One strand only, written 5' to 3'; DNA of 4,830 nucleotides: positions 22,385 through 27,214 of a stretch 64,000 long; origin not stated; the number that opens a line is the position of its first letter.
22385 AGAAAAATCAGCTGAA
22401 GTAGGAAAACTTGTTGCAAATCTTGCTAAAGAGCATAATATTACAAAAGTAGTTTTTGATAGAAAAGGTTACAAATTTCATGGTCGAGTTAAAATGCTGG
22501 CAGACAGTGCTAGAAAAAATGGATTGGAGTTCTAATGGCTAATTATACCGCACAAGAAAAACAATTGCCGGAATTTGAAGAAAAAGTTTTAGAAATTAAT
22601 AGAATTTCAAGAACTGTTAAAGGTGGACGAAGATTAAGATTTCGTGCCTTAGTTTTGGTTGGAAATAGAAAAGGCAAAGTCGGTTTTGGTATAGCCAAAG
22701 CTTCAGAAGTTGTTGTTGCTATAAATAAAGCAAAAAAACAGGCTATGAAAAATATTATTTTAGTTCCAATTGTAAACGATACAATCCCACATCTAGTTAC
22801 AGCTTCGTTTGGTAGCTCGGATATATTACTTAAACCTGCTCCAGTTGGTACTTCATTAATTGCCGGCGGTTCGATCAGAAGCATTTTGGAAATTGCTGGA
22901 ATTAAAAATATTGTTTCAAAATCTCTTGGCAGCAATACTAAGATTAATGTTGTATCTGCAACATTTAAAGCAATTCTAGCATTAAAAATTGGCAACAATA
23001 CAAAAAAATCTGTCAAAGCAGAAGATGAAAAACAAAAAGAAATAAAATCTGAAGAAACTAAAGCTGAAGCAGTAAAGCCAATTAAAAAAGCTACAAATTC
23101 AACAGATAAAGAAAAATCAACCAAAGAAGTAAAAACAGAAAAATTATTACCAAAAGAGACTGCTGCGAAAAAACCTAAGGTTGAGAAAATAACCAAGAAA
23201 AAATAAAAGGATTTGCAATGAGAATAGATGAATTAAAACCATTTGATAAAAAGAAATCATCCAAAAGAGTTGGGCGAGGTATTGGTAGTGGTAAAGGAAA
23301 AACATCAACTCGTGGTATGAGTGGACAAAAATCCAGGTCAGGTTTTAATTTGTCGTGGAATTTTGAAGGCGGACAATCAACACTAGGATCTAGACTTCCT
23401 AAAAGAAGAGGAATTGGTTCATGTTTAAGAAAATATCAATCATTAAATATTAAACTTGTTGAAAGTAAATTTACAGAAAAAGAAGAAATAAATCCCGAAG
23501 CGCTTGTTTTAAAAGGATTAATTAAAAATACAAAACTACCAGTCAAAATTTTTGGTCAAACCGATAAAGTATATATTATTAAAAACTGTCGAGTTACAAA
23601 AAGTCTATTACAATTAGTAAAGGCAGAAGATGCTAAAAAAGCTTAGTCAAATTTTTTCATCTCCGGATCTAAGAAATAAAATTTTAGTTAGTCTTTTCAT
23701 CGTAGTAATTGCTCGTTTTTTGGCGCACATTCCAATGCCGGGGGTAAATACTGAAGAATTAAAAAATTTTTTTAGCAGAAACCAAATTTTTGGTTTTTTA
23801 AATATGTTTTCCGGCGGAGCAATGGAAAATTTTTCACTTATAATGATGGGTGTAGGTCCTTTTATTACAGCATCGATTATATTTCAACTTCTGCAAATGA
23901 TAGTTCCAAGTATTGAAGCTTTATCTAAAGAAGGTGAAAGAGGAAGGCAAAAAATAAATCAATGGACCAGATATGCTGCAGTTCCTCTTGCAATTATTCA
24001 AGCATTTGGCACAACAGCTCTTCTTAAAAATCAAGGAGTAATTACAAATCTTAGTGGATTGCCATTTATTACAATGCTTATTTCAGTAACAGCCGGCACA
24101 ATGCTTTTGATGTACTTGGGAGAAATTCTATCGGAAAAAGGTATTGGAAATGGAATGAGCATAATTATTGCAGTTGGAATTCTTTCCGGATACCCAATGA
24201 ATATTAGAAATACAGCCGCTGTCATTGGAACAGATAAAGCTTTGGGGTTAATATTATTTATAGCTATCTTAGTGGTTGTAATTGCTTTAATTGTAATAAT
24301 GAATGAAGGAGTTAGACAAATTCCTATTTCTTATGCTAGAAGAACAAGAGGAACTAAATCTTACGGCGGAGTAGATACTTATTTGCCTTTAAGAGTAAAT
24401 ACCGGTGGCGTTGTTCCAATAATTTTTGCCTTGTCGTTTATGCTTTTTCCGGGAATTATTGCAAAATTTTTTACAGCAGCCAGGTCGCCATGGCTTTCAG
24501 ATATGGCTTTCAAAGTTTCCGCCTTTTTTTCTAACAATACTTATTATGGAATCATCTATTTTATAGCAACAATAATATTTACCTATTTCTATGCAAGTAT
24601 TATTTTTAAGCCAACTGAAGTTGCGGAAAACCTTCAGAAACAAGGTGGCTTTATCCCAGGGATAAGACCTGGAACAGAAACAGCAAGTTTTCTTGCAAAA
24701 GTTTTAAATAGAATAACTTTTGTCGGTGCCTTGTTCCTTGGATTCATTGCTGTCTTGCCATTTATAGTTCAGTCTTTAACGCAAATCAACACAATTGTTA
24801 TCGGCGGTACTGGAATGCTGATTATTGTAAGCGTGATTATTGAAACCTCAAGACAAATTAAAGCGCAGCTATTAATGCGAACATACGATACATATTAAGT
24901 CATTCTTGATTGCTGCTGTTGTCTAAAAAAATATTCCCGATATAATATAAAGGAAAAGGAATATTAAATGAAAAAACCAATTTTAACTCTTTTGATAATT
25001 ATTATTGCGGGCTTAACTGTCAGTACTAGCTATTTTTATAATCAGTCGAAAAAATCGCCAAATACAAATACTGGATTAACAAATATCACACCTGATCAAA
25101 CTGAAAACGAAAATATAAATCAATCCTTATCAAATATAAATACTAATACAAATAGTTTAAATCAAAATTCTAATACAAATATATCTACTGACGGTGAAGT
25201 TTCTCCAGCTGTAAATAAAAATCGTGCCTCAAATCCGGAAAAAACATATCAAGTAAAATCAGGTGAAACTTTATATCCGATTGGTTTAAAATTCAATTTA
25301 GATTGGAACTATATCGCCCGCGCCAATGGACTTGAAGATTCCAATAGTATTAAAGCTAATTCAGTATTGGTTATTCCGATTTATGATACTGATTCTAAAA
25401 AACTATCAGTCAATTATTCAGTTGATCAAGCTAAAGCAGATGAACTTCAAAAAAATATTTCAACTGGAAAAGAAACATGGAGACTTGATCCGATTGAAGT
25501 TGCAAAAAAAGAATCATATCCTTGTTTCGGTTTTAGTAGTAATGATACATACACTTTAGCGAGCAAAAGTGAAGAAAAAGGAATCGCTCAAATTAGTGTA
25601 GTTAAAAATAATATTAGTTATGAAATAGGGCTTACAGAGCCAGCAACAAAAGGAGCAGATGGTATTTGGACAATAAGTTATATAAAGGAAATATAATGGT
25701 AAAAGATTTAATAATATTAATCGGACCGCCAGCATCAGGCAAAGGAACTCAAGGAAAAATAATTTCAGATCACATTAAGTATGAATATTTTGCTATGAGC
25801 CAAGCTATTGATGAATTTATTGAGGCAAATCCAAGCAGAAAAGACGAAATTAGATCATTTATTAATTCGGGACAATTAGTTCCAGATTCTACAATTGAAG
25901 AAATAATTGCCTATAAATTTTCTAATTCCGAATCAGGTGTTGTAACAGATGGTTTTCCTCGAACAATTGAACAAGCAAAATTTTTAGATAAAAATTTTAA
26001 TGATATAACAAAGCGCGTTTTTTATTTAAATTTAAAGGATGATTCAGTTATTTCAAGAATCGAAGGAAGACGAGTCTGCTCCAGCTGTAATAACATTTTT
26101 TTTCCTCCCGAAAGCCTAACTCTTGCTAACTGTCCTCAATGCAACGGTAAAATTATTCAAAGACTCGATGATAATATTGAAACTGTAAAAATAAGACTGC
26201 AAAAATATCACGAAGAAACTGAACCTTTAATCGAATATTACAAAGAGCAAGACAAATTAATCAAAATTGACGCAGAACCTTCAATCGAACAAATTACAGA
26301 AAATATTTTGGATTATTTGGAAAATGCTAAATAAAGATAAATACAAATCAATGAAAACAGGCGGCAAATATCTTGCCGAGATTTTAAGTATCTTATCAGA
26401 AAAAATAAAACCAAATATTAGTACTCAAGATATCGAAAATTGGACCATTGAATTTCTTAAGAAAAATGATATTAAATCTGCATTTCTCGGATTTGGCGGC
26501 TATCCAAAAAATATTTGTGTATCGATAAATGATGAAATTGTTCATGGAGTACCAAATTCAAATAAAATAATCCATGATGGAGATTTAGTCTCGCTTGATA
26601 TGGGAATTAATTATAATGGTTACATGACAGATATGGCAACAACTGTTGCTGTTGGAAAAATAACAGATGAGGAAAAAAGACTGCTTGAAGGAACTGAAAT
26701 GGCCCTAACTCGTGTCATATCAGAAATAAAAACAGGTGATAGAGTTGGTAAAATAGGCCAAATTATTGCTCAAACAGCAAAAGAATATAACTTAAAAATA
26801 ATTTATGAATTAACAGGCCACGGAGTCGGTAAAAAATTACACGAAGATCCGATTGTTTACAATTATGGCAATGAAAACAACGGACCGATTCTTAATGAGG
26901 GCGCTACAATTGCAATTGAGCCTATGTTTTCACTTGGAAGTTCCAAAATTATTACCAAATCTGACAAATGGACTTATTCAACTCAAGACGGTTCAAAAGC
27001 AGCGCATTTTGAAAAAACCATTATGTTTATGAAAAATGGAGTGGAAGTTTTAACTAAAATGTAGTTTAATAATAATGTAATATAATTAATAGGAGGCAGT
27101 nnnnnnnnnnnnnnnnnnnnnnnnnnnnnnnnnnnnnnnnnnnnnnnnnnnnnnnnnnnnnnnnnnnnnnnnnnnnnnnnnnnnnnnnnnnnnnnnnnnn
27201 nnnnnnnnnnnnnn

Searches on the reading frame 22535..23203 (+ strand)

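Call 77: search_protein_families(library=pfam, proteins=[window:22535-23203:+], max_evalue=0.001)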
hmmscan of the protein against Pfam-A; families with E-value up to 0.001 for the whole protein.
window:22535-23203:+ (223 aa): 2 families
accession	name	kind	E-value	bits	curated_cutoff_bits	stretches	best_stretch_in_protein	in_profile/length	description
PF00333.26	Ribosomal_S5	-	8.3e-25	87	27.1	1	14-78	1-65/65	Ribosomal protein S5, N-terminal domain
PF03719.21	Ribosomal_S5_C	-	8e-23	80.1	21.5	1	91-151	2-62/71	Ribosomal protein S5, C-terminal domain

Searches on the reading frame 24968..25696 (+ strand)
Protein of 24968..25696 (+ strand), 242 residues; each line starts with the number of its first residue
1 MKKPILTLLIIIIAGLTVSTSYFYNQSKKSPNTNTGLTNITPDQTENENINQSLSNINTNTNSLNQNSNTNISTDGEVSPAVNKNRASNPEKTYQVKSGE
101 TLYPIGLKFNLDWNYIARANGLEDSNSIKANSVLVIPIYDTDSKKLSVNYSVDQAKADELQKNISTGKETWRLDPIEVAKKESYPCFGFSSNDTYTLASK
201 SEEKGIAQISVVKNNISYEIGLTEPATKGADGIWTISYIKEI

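Call 6: search_protein_families(library=pfam, proteins=[window:24968-25696:+], max_evalue=1)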
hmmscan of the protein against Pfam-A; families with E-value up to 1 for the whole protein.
window:24968-25696:+ (242 aa): 3 families
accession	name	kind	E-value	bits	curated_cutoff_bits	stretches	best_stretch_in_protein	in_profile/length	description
PF01476.26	LysM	-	4.4e-10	39.8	20.9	1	94-137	1-43/43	LysM domain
PF23473.1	LysM3_LYK4_5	-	0.00014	22.3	29.3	1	93-137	4-47/48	LYK4/5 LysM3 domain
PF23446.1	LysM1_NFP_LYK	-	0.13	13.6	36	1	101-138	17-55/60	NFP/LYK LysM1 domain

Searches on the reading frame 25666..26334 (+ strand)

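Call 6: search_protein_families(library=pfam, proteins=[window:25666-26334:+], max_evalue=1)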
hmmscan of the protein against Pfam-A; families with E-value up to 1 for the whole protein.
window:25666-26334:+ (222 aa): 15 families
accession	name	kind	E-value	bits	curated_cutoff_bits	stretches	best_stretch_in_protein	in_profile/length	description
PF00406.28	ADK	-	3.3e-31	108.9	26.8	1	18-196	1-150/151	Adenylate kinase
PF13207.12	AAA_17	-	2e-13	51.2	27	1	19-135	1-122/136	AAA domain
PF13238.12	AAA_18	-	0.00045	21.1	29.4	1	16-136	1-112/128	AAA domain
PF07754.17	HVO_2753_ZBP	-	0.0064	16.7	33.2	1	138-166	1-29/46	Small zinc finger protein HVO_2753-like, Zn-binding pocket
PF05191.20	ADK_lid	-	0.022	15.1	26.6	1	135-168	1-36/36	Adenylate kinase, active site lid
PF07931.18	CPT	-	0.023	15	22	1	14-61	2-47/172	Chloramphenicol phosphotransferase-like protein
PF01155.25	HypA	-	0.044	14.2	28.9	1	128-165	63-98/112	Hydrogenase/urease nickel incorporation, metallochaperone, hypA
PF23623.1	GBD_IRG7_N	-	0.059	14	27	1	152-205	4-56/95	IRG7 N-terminal galactose binding domain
PF11781.13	Zn_ribbon_RRN7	-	0.062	13.4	27.1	0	129-143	16-29/32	Zinc-finger of RNA-polymerase I-specific TFIIB, Rrn7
PF01202.28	SKI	-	0.087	13.4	22.1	1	23-133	2-103/159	Shikimate kinase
PF09845.14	OapC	-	0.093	13.4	23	1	138-200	4-72/133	Origin-associated protein OapC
PF09723.15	Zn_ribbon_8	-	0.1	13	34.4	1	138-166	8-39/41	Zinc ribbon domain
PF02224.24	Cytidylate_kin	-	0.1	12.7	26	1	19-44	4-29/211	Cytidylate kinase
PF24029.1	DUF7340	-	0.23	11.7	27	1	154-175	7-28/62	Domain of unknown function (DUF7340)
PF23548.1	Zn_ribbon_FGT1_2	-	0.34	11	27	1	138-161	5-28/35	FORGETTER1 second zinc ribbon domain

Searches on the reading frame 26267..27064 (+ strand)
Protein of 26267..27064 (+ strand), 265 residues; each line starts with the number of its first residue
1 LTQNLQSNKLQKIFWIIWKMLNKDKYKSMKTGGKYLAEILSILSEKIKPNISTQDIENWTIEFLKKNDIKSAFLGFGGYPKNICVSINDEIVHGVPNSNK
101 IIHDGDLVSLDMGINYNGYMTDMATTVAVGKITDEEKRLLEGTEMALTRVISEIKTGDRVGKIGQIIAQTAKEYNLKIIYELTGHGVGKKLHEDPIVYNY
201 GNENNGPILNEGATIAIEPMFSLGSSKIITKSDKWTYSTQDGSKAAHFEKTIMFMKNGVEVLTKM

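Call 6: search_protein_families(library=pfam, proteins=[window:26267-27064:+], max_evalue=1)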
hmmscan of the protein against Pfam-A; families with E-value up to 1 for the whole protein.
window:26267-27064:+ (265 aa): 3 families
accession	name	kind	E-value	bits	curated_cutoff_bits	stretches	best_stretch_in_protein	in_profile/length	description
PF00557.29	Peptidase_M24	-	6.1e-40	137.7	23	1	28-252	2-204/208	Metallopeptidase family M24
PF14677.12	FANCI_S3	-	0.066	13.3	25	1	33-72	166-206/216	FANCI solenoid 3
PF08899.16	DUF1844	-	0.2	12.3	27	0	32-55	36-59/76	Domain of unknown function (DUF1844)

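Call 13: find_related_loci(query=window:26297-27061:+, collection=genome_contigs, flank=4000)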
Query window:26297-27061:+ (255 aa) in genome_contigs; peptide patterns used: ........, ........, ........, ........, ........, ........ (x = any residue, [..] = any of these).
55 stretches matched a pattern; 15 encode a relative of the query (tblastn E <= 1e-3); 15 distinct loci.
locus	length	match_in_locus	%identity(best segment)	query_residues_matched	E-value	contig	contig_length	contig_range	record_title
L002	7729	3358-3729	29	91-211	5e-10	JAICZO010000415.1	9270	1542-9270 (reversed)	MAG: Muribaculaceae bacterium isolate SC0300_S1_14 SC0300_S1_14_contig_415, whole genome shotgun sequence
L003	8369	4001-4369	31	92-211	6e-10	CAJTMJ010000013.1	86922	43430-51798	MAG TPA_asm: uncultured Duncaniella sp. isolate MGBC103508 genome assembly, contig: MGBC103508.13, whole genome shotgun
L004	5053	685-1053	31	92-211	4e-9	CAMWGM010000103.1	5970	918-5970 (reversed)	MAG TPA_asm: uncultured Muribaculaceae bacterium isolate SRR14411257_bin.3_metawrap_v1.3_MAG genome assembly, contig: NO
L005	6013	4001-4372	27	91-211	4e-9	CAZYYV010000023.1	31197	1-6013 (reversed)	MAG TPA_asm: uncultured Bacteroides sp. isolate SRP350583_co2_432 genome assembly, contig: NODE_1916_length_31197_cov_36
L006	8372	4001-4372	29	91-211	3e-9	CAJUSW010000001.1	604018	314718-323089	MAG TPA_asm: uncultured Duncaniella sp. isolate MGBC164402 genome assembly, contig: MGBC164402.1, whole genome shotgun s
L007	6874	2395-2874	24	91-246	5e-9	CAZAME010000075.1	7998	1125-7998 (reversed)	MAG TPA_asm: uncultured Bacteroides sp. isolate SRP199465_co1_742 genome assembly, contig: NODE_25955_length_7998_cov_8.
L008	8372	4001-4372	29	91-211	1e-8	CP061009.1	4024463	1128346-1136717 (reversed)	Muribaculaceae bacterium MF13079 chromosome, complete genome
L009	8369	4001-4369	28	92-211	3e-8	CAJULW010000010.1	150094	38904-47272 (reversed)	MAG TPA_asm: uncultured Duncaniella sp. isolate MGBC140491 genome assembly, contig: MGBC140491.10, whole genome shotgun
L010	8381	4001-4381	28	88-211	3e-8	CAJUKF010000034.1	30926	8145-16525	MAG TPA_asm: uncultured Muribaculaceae bacterium isolate MGBC159997 genome assembly, contig: MGBC159997.34, whole genome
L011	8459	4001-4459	28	89-255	1e-7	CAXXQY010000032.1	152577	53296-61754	MAG: bacterium isolate 57a1b92f-bc4a-4fd6-9813-ca89f61bdd80 genome assembly, contig: contig_32, whole genome shotgun seq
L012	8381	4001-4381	25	88-211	2e-7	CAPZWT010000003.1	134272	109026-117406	MAG TPA_asm: uncultured Muribaculaceae bacterium isolate MGBC161309 genome assembly, contig: MGBC161309.3, whole genome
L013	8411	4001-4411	26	84-211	3e-7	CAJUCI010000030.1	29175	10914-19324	MAG TPA_asm: uncultured Duncaniella sp. isolate MGBC127601 genome assembly, contig: MGBC127601.30, whole genome shotgun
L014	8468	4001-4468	25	88-253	5e-7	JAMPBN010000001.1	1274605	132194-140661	MAG: Prevotella sp. isolate NALB_7821a_20 Scaffold_#1__SCF_001__1273263_bp, whole genome shotgun sequence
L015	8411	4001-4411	29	84-211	2e-6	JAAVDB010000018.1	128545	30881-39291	MAG: Bacteroides sp. isolate Mgla_MAG_9-bin_33 c_000000038379, whole genome shotgun sequence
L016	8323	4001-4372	26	91-211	4e-6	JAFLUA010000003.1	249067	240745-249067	MAG: Muribaculaceae bacterium isolate HAN067 Seq3, whole genome shotgun sequence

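Call 14: find_homologous_proteins(query=window:26297-27061:+, max_evalue=1e-30)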
Query window:26297-27061:+ (255 aa): 7797 proteins with E <= 1e-30 among 8000 candidates; the best 120 are listed.
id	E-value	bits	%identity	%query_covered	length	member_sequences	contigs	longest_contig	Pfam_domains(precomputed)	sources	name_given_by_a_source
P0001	1.8e-157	540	100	96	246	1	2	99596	PF00557.30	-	-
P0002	1.3e-89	318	59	93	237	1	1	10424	PF00557.30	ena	-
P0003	6.9e-83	296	56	95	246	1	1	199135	PF00557.30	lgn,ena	-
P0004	3.5e-73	264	60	75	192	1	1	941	PF00557.30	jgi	jgi:methionyl aminopeptidase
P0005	8.5e-63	230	46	93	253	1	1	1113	PF00557.30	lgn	-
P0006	1.2e-62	230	44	95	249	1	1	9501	PF00557.30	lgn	-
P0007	1.9e-62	229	42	93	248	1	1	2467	PF00557.30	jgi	jgi:methionyl aminopeptidase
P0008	2.3e-62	229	42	93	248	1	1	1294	PF00557.30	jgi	jgi:methionyl aminopeptidase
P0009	2.9e-62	228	46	94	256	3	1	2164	PF00557.30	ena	-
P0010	4.2e-62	228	45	95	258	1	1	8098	PF00557.30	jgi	jgi:methionyl aminopeptidase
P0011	5.4e-62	228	46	93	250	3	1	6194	PF00557.30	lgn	-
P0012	1.0e-61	227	45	92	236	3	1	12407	PF00557.30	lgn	-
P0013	2.5e-61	225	43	97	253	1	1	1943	PF00557.30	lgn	-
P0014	2.9e-61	225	46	95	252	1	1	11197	PF00557.30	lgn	-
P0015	3.0e-61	225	44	95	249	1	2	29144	PF00557.30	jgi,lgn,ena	-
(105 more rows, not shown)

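Call 16: find_encoding_contigs(protein=P0002, flank=5000, max_places=3)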
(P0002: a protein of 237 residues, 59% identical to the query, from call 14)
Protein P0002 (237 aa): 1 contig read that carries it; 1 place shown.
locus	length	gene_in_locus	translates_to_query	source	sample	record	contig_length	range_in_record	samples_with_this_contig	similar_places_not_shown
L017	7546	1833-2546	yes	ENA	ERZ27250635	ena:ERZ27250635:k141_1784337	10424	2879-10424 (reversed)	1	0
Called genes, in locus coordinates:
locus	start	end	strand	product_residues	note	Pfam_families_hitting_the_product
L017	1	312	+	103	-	?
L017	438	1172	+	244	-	PF01476:LysM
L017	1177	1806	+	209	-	PF13238:AAA_18, PF00406:ADK, PF13207:AAA_17, PF05191:ADK_lid (weak)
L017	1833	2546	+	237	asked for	PF00557:Peptidase_M24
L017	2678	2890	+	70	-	PF01176:eIF-1a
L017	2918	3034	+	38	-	PF00444:Ribosomal_L36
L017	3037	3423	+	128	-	PF00416:Ribosomal_S13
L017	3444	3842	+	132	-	PF00411:Ribosomal_S11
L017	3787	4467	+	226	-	PF00163:Ribosomal_S4, PF01479:S4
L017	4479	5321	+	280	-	PF01193:RNA_pol_L, PF01000:RNA_pol_A_bac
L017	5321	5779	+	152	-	PF01196:Ribosomal_L17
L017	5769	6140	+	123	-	PF00572:Ribosomal_L13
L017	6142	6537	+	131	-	PF00380:Ribosomal_S9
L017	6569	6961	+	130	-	PF02033:RBFA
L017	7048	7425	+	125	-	-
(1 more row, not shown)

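Call 17: find_encoding_contigs(protein=P0003, flank=5000, max_places=3)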
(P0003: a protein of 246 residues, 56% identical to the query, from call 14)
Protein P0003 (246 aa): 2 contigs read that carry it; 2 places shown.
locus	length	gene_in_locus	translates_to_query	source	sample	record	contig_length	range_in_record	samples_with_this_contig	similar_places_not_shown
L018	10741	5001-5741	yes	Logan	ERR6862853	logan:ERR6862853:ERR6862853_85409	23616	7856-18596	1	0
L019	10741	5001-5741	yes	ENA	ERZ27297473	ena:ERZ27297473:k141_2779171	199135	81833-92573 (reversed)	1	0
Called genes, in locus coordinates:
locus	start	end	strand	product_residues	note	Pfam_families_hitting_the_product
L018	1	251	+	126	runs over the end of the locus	PF00410:Ribosomal_S8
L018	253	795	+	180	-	PF00347:Ribosomal_L6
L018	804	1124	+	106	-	PF00861:Ribosomal_L18p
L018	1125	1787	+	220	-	PF00333:Ribosomal_S5, PF03719:Ribosomal_S5_C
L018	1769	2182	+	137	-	-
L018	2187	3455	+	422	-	PF00344:SecY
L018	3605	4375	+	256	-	PF01476:LysM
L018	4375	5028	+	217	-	PF13238:AAA_18 (weak), PF00406:ADK, PF13207:AAA_17, PF05191:ADK_lid (faint)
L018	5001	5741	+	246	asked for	PF00557:Peptidase_M24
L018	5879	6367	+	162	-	-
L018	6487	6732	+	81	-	PF01176:eIF-1a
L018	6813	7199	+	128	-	PF00416:Ribosomal_S13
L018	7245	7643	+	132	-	PF00411:Ribosomal_S11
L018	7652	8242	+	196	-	PF00163:Ribosomal_S4, PF01479:S4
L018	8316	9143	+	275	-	PF01193:RNA_pol_L, PF01000:RNA_pol_A_bac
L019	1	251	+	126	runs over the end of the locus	PF00410:Ribosomal_S8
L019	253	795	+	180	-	PF00347:Ribosomal_L6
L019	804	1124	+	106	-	PF00861:Ribosomal_L18p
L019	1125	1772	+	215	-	PF00333:Ribosomal_S5, PF03719:Ribosomal_S5_C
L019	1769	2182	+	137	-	-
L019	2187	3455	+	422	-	PF00344:SecY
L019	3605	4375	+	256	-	PF01476:LysM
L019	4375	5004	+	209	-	PF13238:AAA_18 (weak), PF00406:ADK, PF13207:AAA_17, PF05191:ADK_lid (faint)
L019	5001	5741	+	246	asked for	PF00557:Peptidase_M24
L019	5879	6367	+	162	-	-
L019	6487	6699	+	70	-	PF01176:eIF-1a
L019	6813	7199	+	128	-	PF00416:Ribosomal_S13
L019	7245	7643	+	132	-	PF00411:Ribosomal_S11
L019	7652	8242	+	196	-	PF00163:Ribosomal_S4, PF01479:S4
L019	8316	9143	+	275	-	PF01193:RNA_pol_L, PF01000:RNA_pol_A_bac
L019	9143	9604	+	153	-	PF01196:Ribosomal_L17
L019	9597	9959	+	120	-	PF00572:Ribosomal_L13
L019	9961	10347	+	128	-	PF00380:Ribosomal_S9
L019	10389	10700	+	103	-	PF02033:RBFA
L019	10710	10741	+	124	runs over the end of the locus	-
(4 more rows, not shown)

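Call 77: search_protein_families(library=pfam, proteins=[L019:5879-6364:+], max_evalue=0.001)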
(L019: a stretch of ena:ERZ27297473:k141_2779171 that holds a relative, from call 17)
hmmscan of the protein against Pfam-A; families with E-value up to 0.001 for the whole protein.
L019:5879-6364:+ (162 aa): 0 families
